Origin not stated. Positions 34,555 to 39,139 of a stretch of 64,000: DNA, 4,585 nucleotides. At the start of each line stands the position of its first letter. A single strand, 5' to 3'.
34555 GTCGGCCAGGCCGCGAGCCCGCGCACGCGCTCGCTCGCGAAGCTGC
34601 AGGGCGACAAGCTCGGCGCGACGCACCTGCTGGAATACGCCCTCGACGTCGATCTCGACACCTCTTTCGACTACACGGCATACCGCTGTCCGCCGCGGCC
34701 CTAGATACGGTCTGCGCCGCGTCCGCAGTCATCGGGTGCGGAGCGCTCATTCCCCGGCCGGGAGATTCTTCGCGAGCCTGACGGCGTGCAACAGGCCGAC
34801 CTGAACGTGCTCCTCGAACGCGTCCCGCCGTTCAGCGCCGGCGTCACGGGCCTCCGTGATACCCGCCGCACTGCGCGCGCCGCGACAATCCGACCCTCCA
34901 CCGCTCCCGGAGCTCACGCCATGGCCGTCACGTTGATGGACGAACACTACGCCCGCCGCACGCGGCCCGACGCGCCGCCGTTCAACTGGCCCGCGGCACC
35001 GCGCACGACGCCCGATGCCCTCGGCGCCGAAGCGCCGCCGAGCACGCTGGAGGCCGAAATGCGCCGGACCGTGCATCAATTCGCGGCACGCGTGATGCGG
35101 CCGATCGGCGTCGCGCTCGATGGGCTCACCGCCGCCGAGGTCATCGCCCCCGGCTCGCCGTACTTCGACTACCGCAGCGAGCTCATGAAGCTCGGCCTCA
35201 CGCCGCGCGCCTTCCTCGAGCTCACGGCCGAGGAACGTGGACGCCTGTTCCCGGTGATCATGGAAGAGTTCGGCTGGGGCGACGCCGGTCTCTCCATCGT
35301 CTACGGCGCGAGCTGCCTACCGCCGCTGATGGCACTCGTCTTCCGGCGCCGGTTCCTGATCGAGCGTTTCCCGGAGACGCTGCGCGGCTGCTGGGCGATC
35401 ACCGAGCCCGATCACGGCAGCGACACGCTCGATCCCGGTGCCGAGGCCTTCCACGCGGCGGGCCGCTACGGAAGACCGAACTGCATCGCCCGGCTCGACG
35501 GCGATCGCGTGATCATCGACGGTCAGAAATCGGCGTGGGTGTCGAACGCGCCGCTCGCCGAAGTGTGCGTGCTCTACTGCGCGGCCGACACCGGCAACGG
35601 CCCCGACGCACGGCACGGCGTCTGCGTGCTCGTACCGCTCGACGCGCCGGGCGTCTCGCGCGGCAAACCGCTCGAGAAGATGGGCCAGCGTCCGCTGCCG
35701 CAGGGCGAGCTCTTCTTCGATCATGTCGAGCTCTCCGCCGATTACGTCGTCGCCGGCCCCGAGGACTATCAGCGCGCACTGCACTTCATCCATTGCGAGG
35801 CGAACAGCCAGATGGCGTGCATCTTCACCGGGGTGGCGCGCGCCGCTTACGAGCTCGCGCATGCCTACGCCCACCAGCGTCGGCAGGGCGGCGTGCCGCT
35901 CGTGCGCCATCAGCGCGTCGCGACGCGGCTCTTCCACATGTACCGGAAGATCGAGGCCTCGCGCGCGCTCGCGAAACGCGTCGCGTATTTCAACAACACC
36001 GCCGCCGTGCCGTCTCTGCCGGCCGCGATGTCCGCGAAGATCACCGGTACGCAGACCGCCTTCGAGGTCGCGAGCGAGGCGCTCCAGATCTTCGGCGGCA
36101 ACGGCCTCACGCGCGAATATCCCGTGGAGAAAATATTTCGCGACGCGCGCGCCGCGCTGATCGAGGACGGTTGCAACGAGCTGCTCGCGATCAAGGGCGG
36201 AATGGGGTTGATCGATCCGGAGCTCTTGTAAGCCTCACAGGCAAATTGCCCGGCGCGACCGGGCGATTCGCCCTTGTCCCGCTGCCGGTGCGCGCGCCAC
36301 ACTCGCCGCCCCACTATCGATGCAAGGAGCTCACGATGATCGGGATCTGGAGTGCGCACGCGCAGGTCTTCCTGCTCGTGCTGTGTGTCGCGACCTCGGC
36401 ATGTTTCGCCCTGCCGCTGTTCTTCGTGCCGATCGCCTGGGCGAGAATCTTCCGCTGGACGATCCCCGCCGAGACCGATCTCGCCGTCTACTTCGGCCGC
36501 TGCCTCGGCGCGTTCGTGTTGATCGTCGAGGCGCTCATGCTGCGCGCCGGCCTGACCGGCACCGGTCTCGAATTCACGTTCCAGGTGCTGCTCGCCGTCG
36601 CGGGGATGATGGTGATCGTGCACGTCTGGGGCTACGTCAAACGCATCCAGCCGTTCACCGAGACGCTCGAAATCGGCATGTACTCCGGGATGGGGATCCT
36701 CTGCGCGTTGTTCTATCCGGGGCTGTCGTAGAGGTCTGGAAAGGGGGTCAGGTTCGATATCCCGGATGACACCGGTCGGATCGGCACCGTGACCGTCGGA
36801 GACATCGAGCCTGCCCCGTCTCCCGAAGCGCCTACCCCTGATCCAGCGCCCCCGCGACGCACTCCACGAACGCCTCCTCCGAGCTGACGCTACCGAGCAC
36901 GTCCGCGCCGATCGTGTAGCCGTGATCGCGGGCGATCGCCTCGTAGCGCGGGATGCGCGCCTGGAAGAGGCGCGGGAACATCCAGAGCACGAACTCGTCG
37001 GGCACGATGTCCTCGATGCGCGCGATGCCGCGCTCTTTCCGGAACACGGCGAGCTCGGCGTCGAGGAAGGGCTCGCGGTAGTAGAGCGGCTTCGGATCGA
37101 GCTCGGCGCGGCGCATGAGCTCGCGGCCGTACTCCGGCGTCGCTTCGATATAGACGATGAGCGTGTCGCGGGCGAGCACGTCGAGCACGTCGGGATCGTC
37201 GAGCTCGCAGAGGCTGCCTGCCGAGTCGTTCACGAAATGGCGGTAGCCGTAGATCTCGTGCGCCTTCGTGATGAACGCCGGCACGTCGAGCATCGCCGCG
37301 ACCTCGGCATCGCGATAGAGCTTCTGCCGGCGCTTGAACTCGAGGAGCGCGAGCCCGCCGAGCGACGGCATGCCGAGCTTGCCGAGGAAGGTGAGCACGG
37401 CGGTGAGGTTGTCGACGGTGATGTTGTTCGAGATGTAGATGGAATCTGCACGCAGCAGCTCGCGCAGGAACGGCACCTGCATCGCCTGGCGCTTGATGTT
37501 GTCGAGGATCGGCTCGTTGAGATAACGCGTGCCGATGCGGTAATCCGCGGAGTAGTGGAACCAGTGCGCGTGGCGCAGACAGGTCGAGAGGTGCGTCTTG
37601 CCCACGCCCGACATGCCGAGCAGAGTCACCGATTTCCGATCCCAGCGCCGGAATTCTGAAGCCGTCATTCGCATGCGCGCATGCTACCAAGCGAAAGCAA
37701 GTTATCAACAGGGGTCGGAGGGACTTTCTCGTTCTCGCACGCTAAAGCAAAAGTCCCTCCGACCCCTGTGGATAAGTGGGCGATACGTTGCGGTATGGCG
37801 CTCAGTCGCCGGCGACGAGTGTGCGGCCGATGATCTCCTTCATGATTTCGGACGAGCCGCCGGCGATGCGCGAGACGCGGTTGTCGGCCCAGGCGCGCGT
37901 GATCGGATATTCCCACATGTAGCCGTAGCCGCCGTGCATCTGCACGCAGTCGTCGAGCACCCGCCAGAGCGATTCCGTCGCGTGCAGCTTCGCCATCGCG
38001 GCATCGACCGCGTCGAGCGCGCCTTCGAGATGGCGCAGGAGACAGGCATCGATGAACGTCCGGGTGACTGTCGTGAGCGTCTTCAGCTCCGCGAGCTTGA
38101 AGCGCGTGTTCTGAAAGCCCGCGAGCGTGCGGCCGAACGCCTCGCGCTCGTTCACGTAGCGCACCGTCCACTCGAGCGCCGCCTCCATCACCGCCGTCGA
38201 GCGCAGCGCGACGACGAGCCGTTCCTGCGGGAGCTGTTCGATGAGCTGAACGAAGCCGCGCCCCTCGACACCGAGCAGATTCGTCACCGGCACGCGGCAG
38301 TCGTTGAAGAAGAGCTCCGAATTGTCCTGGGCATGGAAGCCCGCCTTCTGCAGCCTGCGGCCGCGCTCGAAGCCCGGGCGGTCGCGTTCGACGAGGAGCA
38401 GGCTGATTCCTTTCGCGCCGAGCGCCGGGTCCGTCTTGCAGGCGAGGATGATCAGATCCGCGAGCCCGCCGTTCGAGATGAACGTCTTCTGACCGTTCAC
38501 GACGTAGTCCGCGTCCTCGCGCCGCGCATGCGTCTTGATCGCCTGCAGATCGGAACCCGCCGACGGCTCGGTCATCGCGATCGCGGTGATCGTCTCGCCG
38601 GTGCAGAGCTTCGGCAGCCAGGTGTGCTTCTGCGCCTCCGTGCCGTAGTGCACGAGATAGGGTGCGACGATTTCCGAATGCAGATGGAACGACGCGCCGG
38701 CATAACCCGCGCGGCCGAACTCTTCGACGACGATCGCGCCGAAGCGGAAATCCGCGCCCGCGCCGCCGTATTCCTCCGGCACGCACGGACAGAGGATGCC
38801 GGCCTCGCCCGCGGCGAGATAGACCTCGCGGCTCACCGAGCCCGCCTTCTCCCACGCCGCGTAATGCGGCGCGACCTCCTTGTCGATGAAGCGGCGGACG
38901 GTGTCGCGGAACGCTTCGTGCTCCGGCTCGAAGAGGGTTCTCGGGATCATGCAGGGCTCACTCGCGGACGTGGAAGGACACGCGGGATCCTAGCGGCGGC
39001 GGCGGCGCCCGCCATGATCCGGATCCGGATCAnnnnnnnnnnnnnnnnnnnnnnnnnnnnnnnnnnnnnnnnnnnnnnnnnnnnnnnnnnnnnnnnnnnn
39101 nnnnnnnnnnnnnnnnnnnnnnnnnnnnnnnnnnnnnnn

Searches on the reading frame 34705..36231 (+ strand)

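Call 32: search_protein_families(library=pfam, proteins=[window:34705-36231:+], max_evalue=0.00001)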
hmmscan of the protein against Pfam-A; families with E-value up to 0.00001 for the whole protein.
window:34705-36231:+ (508 aa): 3 families
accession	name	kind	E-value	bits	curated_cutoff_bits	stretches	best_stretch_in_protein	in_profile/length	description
PF00441.29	Acyl-CoA_dh_1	-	1.7e-31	109.8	22.4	1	370-494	18-141/150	Acyl-CoA dehydrogenase, C-terminal domain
PF02770.24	Acyl-CoA_dh_M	-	4.4e-17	62.5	33.3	1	229-341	1-97/97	Acyl-CoA dehydrogenase, middle domain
PF08028.16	Acyl-CoA_dh_2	-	8.6e-13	49.2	22.7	1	371-484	4-126/134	Acyl-CoA dehydrogenase, C-terminal domain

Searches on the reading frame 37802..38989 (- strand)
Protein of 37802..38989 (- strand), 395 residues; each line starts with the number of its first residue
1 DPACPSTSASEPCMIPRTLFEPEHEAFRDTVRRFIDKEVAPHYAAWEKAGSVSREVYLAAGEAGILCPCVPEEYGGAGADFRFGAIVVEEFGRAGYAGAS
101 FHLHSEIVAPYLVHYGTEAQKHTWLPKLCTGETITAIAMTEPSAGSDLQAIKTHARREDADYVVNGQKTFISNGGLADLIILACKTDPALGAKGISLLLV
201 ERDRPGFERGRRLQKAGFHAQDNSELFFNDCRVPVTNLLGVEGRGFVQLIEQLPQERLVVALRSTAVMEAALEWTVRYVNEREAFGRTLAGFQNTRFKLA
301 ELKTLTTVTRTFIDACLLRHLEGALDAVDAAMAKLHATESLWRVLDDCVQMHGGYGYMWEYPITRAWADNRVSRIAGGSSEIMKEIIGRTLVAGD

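Call 32: search_protein_families(library=pfam, proteins=[window:37802-38989:-], max_evalue=0.00001)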
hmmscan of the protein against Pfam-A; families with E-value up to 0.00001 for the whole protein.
window:37802-38989:- (395 aa): 4 families
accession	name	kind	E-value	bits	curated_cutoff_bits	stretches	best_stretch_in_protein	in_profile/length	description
PF00441.29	Acyl-CoA_dh_1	-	1.4e-39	136.1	22.4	1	243-391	1-149/150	Acyl-CoA dehydrogenase, C-terminal domain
PF02771.21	Acyl-CoA_dh_N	-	4.2e-36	124.2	22.9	1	22-132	2-113/113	Acyl-CoA dehydrogenase, N-terminal domain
PF02770.24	Acyl-CoA_dh_M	-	1.2e-25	89.9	33.3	1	136-231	1-97/97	Acyl-CoA dehydrogenase, middle domain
PF08028.16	Acyl-CoA_dh_2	-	4.5e-08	33.9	22.7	1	269-372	12-125/134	Acyl-CoA dehydrogenase, C-terminal domain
